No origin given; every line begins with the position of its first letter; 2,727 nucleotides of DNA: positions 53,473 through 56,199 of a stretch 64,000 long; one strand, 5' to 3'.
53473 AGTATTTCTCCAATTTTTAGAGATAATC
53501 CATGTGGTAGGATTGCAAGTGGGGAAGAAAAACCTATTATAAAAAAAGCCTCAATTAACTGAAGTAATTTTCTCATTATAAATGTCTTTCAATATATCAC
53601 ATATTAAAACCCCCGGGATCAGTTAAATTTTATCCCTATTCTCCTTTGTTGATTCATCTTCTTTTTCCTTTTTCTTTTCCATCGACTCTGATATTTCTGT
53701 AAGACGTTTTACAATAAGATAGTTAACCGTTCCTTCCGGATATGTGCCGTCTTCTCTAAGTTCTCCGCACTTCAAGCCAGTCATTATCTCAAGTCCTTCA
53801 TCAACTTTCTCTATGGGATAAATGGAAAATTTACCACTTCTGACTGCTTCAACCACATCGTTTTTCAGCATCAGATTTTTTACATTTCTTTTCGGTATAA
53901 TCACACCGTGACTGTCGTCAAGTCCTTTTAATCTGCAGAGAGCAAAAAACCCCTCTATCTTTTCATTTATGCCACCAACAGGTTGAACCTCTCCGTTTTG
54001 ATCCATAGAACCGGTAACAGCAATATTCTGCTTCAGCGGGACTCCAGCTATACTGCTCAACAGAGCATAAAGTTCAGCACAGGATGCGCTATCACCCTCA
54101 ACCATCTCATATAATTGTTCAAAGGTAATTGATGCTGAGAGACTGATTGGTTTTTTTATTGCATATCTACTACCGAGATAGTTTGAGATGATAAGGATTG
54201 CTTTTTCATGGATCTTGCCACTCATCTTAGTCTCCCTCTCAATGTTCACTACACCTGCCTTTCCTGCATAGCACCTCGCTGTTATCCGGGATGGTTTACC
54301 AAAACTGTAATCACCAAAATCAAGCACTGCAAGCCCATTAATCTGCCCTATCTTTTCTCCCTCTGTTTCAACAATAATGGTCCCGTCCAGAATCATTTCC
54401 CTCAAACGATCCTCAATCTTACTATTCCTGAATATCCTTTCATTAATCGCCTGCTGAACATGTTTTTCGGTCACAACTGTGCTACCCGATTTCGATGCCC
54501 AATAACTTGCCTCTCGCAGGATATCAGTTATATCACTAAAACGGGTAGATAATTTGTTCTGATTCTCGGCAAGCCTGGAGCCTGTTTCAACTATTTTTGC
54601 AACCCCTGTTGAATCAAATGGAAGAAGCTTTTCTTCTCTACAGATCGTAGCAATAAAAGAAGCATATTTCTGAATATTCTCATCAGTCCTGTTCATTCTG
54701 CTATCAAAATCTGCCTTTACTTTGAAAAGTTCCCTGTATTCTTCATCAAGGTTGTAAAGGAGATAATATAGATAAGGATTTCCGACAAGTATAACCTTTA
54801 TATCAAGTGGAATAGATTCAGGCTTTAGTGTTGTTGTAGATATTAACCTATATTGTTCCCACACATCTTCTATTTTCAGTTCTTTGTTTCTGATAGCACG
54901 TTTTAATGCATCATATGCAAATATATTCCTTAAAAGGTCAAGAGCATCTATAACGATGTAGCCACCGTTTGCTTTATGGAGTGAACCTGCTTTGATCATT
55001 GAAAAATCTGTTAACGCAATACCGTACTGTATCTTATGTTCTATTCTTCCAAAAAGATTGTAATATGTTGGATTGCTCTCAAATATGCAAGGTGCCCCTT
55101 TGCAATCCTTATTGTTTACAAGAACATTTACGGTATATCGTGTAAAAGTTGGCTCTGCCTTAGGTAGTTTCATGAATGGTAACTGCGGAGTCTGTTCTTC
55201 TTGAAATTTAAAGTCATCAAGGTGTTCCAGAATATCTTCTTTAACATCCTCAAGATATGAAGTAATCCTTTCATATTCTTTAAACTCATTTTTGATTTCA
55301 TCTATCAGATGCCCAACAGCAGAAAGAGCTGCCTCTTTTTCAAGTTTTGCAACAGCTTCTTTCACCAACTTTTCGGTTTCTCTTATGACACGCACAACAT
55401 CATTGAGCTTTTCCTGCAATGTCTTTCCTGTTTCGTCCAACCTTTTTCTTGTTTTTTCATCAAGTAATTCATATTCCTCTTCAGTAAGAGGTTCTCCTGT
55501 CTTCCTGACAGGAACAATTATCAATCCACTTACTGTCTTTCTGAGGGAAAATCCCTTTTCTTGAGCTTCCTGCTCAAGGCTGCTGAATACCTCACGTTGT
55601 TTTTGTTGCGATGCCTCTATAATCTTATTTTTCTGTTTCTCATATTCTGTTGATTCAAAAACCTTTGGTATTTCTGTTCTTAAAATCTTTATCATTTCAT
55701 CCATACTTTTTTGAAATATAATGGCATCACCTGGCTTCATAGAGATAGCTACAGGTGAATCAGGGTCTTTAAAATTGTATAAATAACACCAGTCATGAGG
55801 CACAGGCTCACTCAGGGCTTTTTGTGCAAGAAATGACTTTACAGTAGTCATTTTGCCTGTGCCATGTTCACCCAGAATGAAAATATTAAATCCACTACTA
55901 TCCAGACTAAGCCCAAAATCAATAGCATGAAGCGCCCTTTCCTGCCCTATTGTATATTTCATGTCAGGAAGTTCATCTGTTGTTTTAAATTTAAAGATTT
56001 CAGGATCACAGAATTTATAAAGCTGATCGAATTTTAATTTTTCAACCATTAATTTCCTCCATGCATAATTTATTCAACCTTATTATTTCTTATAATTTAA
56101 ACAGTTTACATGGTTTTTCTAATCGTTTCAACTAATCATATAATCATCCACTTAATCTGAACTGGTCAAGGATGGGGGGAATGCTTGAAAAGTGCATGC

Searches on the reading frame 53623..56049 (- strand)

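Call 99: search_protein_families(library=pfam, proteins=[window:53623-56049:-], max_evalue=0.00001)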
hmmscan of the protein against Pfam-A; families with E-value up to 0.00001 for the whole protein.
window:53623-56049:- (808 aa): 4 families
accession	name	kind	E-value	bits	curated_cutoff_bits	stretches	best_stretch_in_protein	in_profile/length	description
PF13654.12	AAA_32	-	7.8e-55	184.9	21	1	317-449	1-133/133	LonB-like, AAA domain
PF20436.4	LonB_AAA-LID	-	1.7e-28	98.9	22.4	1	477-541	1-65/65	Archaeal LonB, AAA+ ATPase LID domain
PF20437.3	LonC_helical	-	4.7e-14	52.5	24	1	86-119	1-34/34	Lon-like LonC helical domain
PF05362.19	Lon_C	-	6.5e-11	42.6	21.1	1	651-755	108-201/205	Lon protease (S16) C-terminal proteolytic domain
